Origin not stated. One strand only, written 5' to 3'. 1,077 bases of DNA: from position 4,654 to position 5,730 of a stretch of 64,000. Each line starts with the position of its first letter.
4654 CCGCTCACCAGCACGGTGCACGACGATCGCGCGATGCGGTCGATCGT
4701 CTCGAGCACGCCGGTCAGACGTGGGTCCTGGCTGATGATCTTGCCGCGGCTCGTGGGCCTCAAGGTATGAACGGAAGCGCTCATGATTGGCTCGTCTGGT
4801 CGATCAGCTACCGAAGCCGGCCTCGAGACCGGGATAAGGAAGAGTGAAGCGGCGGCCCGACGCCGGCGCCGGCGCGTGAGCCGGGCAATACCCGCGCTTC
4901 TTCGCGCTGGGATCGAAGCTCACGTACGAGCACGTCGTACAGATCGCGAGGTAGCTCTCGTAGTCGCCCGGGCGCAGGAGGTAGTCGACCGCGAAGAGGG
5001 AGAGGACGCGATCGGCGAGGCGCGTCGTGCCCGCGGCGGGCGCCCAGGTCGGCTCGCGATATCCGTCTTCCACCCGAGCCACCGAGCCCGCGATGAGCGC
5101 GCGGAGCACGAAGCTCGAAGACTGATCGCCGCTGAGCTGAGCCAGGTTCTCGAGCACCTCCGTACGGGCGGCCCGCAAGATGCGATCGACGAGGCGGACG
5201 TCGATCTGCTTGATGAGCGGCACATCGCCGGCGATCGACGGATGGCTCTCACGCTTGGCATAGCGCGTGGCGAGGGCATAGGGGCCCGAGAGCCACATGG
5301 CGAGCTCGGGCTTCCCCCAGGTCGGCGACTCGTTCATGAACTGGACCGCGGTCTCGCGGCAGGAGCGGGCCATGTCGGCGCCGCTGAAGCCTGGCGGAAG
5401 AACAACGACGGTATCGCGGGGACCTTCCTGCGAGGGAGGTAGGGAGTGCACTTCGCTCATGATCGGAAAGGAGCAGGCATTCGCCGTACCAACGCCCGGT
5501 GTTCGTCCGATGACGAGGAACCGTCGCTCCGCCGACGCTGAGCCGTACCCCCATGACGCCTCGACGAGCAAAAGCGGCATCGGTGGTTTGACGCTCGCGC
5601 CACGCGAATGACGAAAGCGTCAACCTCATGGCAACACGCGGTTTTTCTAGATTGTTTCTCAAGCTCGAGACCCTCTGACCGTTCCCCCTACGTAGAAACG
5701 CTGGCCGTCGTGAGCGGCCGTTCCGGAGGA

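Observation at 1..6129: Dense c-di-GMP / alternative-sigma regulatory island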

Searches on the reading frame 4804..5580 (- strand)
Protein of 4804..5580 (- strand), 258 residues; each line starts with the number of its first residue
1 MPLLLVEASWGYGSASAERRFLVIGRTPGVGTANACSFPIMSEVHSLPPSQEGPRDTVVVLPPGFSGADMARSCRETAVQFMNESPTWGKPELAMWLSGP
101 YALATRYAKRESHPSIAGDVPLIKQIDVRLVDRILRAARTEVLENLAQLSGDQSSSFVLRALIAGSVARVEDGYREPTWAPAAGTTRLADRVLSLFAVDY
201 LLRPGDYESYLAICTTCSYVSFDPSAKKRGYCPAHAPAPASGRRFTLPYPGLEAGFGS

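Call 6: search_protein_families(library=pfam, max_evalue=0.01, proteins=[window:4804-5580:-])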
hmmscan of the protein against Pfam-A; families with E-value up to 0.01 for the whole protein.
window:4804-5580:- (258 aa): 0 families

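Call 7: search_protein_families(library=ncbifam, max_evalue=0.001, proteins=[window:4804-5580:-])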
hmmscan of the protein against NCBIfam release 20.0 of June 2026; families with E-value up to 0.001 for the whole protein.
window:4804-5580:- (258 aa): 0 families

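Call 41: find_homologous_proteins(query=window:4804-5460:-)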
Query window:4804-5460:- (218 aa): 68 proteins with E <= 0.001 among 2512 candidates.
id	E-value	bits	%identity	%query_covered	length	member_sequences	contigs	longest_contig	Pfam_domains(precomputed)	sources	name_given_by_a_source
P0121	1.1e-140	485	100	100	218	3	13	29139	-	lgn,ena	-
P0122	8.3e-118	410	83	100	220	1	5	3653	-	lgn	-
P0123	7.9e-115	400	82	99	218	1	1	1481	-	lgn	-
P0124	2.5e-114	399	83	100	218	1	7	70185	-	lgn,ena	-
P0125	1.2e-110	387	80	97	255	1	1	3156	-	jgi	jgi:hypothetical protein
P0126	4.8e-108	378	80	99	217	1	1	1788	-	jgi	jgi:hypothetical protein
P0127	3.2e-103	362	80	94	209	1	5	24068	-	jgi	jgi:hypothetical protein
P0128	8.3e-101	354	72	100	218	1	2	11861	-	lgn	-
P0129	6.1e-100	352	72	100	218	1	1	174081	-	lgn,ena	-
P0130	3.7e-98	346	78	92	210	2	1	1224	-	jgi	jgi:hypothetical protein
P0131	4.0e-98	346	72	98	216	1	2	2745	-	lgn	-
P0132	5.5e-95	335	71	98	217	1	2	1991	-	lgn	-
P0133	2.1e-94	333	74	97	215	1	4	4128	-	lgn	-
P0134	1.2e-89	318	67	97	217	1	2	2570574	-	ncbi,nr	ncbi:MAG: hypothetical protein KIT84_08050 [Labilithrix sp.]|nr:hypothetical protein [Labilithrix sp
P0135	2.4e-88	314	68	97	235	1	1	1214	-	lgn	-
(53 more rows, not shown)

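Call 44: search_protein_families(library=padloc, max_evalue=0.01, proteins=[window:4804-5460:-])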
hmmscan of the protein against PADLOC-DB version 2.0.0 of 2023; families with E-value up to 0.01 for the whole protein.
window:4804-5460:- (218 aa): 0 families

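Call 52: predict_structure(alignment_id=A5)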
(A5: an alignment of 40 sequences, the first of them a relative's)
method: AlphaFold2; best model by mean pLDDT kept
length: 218 residues; sequences in the alignment: 40
mean_pLDDT: 82.2   pTM: 0.76
mean pLDDT of the five models: 82.2, 81.6, 80.9, 81.0, 81.0
residues with pLDDT >= 90: 117; 70-90: 49; 50-70: 34; < 50: 18
segments of 3 or more residues with pLDDT < 50: 1-3, 10-15, 73-78
pLDDT, mean of each block of 10 residues (from residue 1): 46 56 90 97 96 93 81 49 79 96 94 88 91 91 88 96 94 94 87 79 62 58
secondary structure, 60 per line:
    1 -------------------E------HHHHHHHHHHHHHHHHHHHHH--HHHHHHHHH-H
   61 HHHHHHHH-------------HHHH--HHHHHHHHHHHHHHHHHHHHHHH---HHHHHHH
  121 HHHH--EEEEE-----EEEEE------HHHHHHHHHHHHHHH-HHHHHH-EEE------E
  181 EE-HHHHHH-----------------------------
elements in order: H27-47 H50-58 H60-68 H82-85 H88-110 H114-124 E127-131 E137-141 H148-162 H164-169 E171-173 E180-182 H184-189
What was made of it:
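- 4804..5460 (-): 218-aa protein of unknown family with an invariant CxxC...C(xxH) motif, first gene of the operon with the activator. AF2 model pLDDT 82 (call 52).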

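Call 58: search_solved_structures(query=A5, max_evalue=10, show_alignments=3)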
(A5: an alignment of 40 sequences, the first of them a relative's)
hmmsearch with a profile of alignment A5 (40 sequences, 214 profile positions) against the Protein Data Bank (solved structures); distinct sequences matched with E-value up to 10: 5.
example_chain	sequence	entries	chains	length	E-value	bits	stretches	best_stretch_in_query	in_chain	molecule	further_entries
9lm7_A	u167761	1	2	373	0.19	14.2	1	19-129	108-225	bvFP-Pr1-88.4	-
9lm9_A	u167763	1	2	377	0.4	13.1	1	58-129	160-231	bvFP-Pfr16.v14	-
9k89_A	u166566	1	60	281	0.5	12.8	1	68-129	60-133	Cage-i53-Zn1-HEHE-6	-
9lm8_A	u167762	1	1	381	0.97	11.8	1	50-129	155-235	bvFP-Pfr21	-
3qqc_A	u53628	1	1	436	3.9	9.9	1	167-197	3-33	DNA-directed RNA polymerase subunit b, DNA-directed RNA polymerase subunit a', DNA-directe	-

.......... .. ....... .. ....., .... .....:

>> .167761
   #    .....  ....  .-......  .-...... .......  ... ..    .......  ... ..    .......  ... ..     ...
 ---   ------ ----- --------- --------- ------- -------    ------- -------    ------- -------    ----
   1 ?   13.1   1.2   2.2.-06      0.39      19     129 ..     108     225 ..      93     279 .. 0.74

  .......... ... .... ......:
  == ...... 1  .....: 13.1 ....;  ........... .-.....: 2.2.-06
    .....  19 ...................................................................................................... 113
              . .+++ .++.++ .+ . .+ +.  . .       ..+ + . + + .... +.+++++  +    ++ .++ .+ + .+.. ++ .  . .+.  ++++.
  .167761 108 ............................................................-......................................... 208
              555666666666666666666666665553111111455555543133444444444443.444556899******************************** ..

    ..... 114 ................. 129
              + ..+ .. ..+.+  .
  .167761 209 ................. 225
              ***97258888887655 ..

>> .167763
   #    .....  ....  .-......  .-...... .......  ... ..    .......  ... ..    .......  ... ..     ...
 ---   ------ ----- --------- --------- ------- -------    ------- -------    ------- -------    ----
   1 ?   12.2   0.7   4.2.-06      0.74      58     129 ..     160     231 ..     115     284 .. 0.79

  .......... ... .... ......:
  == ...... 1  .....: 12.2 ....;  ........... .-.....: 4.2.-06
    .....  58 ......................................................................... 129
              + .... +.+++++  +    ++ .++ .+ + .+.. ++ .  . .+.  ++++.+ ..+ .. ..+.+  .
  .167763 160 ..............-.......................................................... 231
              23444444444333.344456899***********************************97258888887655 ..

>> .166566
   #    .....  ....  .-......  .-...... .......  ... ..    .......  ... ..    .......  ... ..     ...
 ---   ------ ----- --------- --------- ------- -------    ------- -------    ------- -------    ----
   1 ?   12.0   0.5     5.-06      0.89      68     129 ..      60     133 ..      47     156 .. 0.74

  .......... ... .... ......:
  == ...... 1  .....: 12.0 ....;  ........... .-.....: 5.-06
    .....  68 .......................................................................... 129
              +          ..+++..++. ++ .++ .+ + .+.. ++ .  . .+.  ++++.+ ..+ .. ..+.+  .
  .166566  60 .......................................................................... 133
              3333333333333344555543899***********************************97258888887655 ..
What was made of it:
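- On ABATE / CGNR zinc-finger proteins (DUF1470, PDB 3h0n): The profile finds no PDB relative (call 58).
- Tried and rejected: The profile against PDB sequences gave nothing (call 58).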

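Call 60: search_protein_families(library=pfam, alignment_id=A5, max_evalue=5)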
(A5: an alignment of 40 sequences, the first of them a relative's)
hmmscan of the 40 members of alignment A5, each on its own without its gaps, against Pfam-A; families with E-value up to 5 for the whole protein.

A. member 1, P0121 (218 aa): 0 families

B. families by the number of members that match (of 40 scanned): 20 families
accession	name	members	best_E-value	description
PF17862.7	AAA_lid_3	7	0.0001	AAA+ lid domain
PF23145.1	Zf_2nd_IFT121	5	0.00038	IFT121, second zinc finger domain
PF19668.4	DUF6171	3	0.019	Family of unknown function (DUF6171)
PF25017.1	zf-C2HC_3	2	0.17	C2HC zinc finger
PF23091.2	TNFR_ELAPOR1_6th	1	0.028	ELAPOR1-like, TNF receptor-like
PF23208.1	zf_C2H2_ZNF598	1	0.05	ZNF598 C2H2 zinc finger domain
PF14305.11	ATPgrasp_TupA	1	0.08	TupA-like ATPgrasp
PF24906.1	Zf_WRKY19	1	0.11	WRKY19 zinc finger domain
PF18697.7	MLVIN_C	1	0.13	Murine leukemia virus (MLV) integrase (IN) C-terminal domain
PF08044.16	DUF1707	1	0.13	DUF1707 SHOCT-like domain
PF25163.1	UBA_RNF31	1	0.17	E3 ubiquitin-protein ligase RNF31, UBA domain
PF22493.2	PUF_NOP9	1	0.18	NOP9-like PUF repeat domain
PF19839.5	RHH_9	1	0.2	Ribbon-helix-helix protein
PF17312.8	Helveticin_J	1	0.2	Bacteriocin helveticin-J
PF20877.2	Anoctamin_N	1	0.21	Alpha-beta plait domain in TMEM16 lipid scramblase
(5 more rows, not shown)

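Call 73: search_protein_representatives(alignment_id=A5)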
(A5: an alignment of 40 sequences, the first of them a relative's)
Query: 40 sequences, 214 profile positions. Proteins with E-value up to 0.001 (for the whole library): 659; up to 1e-10: 471; up to 1e-30: 120. The best 150 are listed.
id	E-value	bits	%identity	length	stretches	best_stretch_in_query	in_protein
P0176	6.0e-93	326.3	-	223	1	3-212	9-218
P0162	7.9e-93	325.9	-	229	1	1-214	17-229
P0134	5.2e-88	310.2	-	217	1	7-212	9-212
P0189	7.4e-76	270.4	-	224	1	9-213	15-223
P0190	5.2e-70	251.3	-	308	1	10-211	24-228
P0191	3.1e-63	229.2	-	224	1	7-213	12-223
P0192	6.7e-60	218.3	-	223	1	6-213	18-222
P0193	2.2e-57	210.1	-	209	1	6-184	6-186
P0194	4.9e-56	205.7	-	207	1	9-197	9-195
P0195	7.5e-55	201.8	-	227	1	9-212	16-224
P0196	8.7e-55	201.6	-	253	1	7-201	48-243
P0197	8.1e-54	198.4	-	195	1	8-165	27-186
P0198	1.2e-53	197.8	-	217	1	13-196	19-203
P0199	8.5e-53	195.1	-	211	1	8-181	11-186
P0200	3.1e-51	190.0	-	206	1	9-185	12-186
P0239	4.8e-38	146.9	-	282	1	11-204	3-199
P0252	1.6e-35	138.6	-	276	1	24-196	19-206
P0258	3.2e-35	137.6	-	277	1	16-199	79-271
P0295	1.8e-31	125.4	-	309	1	10-199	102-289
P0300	3.2e-31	124.6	-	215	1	12-197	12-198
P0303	6.3e-31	123.6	-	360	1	10-207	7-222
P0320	1.1e-29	119.5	-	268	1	26-195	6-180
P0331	4.6e-29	117.5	-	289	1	19-210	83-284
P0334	6.7e-29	117.0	-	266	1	18-210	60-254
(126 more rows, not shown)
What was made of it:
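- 4804..5460 (-): 659 cluster representatives (call 73).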

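Call 74: search_protein_families(library=pfam, max_evalue=0.01, proteins=[P0190, P0303, P0295, P0258, P0331, P0334, P0239, P0252, P0300, P0320])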
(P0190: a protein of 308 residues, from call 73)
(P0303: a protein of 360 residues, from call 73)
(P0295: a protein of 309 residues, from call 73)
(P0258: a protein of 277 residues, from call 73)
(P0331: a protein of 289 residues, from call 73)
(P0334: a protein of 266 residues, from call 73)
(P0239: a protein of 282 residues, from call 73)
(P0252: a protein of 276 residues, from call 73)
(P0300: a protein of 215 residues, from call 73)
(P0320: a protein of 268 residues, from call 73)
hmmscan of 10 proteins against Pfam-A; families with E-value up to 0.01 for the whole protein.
P0190 (308 aa): 0 families

P0303 (360 aa): 0 families

P0295 (309 aa): 0 families

P0258 (277 aa): 0 families

P0331 (289 aa): 0 families

P0334 (266 aa): 0 families

P0239 (282 aa): 0 families

P0252 (276 aa): 0 families

P0300 (215 aa): 0 families

P0320 (268 aa): 0 families
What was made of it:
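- Tried and rejected: Ten distant family members have no Pfam domain (call 74).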

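Call 75: find_encoding_contigs(protein=P0300, flank=5000, max_places=3)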
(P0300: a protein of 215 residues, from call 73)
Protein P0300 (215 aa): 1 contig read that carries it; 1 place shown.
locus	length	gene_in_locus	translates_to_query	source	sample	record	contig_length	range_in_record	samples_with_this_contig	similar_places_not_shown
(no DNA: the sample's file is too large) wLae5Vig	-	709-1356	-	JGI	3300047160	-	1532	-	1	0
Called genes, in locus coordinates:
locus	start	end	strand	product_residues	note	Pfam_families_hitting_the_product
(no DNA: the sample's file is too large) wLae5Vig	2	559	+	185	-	?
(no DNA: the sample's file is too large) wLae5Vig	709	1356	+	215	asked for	-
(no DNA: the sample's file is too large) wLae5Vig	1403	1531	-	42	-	?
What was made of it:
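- Tried and rejected: One contig look-up returned only a 1.5-kb contig without DNA (call 75).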

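Call 78: find_related_loci(query=A5, collection=metagenome_contigs, flank=4000)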
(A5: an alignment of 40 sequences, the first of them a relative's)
Query A5 (218 aa) in metagenome_contigs; peptide patterns used: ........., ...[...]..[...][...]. (x = any residue, [..] = any of these).
96 stretches matched a pattern; 36 encode a relative of the query (tblastn E <= 1e-3); 36 distinct loci.
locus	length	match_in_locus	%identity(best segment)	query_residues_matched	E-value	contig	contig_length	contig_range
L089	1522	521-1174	100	1-218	1e-157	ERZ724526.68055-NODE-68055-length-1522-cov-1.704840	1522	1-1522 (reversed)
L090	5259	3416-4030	54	11-214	8e-69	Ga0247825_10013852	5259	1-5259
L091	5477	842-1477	52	5-214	3e-66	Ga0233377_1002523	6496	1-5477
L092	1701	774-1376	53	11-210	6e-69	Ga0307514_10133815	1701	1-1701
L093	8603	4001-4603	56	14-214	9e-66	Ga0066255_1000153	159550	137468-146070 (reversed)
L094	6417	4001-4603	56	14-214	5e-66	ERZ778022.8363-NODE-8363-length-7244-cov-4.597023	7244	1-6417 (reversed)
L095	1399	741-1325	50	11-214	5e-66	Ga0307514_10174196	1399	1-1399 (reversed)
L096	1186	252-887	49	5-214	2e-65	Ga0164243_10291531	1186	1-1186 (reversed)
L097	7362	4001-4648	46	1-209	3e-55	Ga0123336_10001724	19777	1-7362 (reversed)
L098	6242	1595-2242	46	1-209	3e-55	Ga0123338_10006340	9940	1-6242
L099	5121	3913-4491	46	8-195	6e-54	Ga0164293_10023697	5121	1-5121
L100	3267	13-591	46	8-195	7e-54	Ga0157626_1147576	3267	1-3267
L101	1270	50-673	45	9-209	4e-55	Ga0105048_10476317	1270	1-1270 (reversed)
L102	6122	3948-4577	43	6-209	3e-51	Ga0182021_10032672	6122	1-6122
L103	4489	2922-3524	46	16-209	3e-50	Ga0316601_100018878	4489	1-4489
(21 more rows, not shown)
